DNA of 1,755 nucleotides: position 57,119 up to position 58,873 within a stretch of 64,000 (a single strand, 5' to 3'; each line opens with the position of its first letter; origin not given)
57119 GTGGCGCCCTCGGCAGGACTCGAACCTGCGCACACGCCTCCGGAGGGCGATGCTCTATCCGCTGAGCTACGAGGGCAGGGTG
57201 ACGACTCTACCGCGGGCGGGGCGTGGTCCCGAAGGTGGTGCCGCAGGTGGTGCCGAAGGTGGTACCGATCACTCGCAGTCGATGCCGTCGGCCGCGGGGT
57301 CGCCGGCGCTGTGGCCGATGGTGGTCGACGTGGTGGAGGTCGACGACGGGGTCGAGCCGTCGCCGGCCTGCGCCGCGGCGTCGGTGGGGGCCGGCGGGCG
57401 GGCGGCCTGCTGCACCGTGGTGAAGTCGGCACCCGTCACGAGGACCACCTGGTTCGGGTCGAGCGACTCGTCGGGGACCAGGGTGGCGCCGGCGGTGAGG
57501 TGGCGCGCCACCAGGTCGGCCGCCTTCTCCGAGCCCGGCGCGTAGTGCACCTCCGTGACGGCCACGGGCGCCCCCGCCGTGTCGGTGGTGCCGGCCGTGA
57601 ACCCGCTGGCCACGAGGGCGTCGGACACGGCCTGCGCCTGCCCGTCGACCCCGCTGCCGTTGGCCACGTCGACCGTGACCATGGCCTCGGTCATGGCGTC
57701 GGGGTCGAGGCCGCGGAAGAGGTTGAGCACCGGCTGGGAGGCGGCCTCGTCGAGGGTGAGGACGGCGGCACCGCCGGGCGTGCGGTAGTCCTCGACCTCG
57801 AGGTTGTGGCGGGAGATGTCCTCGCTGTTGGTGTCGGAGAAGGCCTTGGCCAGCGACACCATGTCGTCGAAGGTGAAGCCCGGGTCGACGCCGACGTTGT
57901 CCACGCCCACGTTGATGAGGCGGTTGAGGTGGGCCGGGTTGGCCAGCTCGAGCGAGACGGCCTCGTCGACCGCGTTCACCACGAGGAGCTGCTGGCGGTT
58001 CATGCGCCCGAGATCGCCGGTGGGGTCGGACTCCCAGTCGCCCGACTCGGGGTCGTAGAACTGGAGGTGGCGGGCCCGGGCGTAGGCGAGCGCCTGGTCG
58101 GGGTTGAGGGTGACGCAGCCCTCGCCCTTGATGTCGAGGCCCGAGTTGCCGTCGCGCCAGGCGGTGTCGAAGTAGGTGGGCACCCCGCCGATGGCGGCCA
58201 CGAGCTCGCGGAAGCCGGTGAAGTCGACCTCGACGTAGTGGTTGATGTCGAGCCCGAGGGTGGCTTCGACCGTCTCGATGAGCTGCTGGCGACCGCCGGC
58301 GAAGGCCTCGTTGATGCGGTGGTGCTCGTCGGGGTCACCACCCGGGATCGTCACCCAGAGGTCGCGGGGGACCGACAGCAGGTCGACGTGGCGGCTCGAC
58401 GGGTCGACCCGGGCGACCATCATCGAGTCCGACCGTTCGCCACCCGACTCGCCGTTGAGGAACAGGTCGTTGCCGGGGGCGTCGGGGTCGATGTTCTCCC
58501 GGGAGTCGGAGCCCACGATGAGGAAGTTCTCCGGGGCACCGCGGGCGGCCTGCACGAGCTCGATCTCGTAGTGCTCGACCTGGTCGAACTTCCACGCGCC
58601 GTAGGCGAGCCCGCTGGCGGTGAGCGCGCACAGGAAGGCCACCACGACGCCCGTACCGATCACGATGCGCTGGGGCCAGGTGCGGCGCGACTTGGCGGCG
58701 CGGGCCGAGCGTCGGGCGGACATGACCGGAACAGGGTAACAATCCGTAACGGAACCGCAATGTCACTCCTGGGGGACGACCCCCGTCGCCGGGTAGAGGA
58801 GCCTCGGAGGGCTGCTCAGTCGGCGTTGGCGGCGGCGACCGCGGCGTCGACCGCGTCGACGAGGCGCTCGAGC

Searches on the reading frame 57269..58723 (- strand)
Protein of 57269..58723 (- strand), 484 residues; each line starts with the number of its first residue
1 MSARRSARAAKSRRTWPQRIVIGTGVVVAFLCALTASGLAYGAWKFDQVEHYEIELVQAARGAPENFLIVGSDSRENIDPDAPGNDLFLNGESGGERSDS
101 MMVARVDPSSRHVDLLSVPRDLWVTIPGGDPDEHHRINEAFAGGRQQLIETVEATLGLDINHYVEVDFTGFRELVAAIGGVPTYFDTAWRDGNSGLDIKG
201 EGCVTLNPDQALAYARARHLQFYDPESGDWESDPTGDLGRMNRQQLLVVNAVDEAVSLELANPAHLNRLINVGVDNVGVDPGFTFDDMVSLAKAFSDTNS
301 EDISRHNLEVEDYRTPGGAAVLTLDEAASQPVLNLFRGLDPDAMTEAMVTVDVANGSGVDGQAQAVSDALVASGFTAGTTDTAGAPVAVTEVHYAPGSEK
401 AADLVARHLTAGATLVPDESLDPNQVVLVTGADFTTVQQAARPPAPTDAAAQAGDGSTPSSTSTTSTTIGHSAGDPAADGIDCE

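Call 40: search_protein_families(library=pfam, proteins=[window:57269-58723:-], max_evalue=0.001)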
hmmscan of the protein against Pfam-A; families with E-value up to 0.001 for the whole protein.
window:57269-58723:- (484 aa): 2 families
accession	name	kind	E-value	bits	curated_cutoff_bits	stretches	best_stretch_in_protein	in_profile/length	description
PF03816.19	LytR_cpsA_psr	-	1.4e-32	113.4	24.6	1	97-253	1-146/150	LytR_cpsA_psr family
PF13399.11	LytR_C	-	9.3e-16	59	22.2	1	349-434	2-86/86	LytR cell envelope-related transcriptional attenuator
